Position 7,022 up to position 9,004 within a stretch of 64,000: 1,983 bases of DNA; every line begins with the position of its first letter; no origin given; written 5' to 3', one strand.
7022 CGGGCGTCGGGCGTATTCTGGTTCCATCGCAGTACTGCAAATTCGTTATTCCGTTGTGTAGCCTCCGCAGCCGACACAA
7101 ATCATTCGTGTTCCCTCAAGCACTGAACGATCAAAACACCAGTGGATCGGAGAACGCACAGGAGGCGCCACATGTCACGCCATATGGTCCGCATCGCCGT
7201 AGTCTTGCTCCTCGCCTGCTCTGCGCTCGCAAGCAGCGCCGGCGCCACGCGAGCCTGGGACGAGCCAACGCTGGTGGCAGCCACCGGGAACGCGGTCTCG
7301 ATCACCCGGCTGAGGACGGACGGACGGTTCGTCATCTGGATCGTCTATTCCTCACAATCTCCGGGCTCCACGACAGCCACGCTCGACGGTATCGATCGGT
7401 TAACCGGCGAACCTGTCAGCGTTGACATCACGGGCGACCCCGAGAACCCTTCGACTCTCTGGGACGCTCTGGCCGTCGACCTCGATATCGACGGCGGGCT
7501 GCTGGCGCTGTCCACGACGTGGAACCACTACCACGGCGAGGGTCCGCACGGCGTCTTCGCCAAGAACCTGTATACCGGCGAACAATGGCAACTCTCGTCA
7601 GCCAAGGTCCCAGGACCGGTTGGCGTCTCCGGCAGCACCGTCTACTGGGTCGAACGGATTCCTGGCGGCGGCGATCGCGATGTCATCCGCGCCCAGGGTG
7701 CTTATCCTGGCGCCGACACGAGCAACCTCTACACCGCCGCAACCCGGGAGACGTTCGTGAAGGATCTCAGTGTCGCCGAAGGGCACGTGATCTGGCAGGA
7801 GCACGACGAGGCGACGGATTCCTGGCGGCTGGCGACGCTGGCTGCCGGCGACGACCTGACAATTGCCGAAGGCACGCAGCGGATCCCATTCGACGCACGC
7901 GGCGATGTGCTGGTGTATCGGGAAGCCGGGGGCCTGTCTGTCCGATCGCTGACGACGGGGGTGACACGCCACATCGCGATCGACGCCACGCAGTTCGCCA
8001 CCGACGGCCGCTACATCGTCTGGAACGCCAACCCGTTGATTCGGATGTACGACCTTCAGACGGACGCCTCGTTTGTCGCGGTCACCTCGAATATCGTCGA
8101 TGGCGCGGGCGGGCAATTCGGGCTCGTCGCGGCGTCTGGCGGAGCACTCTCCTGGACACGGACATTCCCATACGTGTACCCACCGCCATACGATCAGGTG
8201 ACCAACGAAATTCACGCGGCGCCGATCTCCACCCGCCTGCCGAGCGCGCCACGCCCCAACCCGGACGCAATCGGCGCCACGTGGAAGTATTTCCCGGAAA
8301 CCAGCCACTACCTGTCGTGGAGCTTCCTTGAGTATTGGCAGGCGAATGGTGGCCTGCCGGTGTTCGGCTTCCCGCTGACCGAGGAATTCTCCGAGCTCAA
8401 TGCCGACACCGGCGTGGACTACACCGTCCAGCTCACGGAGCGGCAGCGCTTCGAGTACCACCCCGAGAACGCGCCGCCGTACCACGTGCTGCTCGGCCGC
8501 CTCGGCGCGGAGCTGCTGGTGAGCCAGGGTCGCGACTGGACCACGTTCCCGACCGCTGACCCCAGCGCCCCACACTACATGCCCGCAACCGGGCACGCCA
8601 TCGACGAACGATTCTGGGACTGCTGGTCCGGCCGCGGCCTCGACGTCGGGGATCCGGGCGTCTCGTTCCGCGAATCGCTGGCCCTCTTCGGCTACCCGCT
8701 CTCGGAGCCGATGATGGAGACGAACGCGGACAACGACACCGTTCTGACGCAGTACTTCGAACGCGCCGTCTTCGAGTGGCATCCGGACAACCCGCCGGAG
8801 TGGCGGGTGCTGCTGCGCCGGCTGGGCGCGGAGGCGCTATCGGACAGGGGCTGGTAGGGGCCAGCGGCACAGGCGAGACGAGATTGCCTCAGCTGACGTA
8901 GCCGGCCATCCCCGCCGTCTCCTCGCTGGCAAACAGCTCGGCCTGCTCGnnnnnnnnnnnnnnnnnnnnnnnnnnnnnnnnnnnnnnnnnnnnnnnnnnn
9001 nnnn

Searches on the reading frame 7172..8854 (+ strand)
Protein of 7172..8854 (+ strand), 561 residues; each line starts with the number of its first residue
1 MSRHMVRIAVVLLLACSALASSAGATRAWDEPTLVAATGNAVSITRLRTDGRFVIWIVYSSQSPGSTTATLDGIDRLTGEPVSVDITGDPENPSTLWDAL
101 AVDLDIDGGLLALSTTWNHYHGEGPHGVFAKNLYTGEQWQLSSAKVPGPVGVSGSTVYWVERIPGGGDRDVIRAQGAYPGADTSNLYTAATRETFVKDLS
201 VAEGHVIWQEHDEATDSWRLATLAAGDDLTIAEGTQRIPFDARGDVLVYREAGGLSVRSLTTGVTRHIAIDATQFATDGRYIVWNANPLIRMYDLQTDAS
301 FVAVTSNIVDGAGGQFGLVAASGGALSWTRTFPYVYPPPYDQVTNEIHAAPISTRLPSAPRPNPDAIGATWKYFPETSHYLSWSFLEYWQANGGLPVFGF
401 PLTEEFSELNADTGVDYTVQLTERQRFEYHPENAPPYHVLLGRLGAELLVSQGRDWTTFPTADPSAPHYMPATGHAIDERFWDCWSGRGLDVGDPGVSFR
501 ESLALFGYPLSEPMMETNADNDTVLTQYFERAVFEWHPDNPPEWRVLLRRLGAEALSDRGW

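Call 20: find_encoding_contigs(protein=window:7172-8854:+, flank=10000, max_places=10)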
Protein window:7172-8854:+ (561 aa): 2 contigs read that carry it; 2 places shown.
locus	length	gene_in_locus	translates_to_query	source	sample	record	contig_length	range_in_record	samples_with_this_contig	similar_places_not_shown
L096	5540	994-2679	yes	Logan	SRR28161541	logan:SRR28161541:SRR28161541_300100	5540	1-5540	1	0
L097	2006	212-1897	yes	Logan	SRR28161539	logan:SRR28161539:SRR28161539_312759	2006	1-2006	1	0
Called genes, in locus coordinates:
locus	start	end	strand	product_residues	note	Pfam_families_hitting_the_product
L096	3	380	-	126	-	?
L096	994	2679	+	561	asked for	-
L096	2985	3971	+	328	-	PF00903:Glyoxalase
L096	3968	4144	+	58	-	-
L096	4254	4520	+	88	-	PF12728:HTH_17 (weak)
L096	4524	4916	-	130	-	-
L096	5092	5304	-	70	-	-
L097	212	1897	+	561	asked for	-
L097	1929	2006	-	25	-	?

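Call 33: search_protein_families(library=pfam, proteins=[window:7172-8854:+], max_evalue=0.001)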
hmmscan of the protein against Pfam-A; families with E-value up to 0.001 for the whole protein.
window:7172-8854:+ (561 aa): 0 families
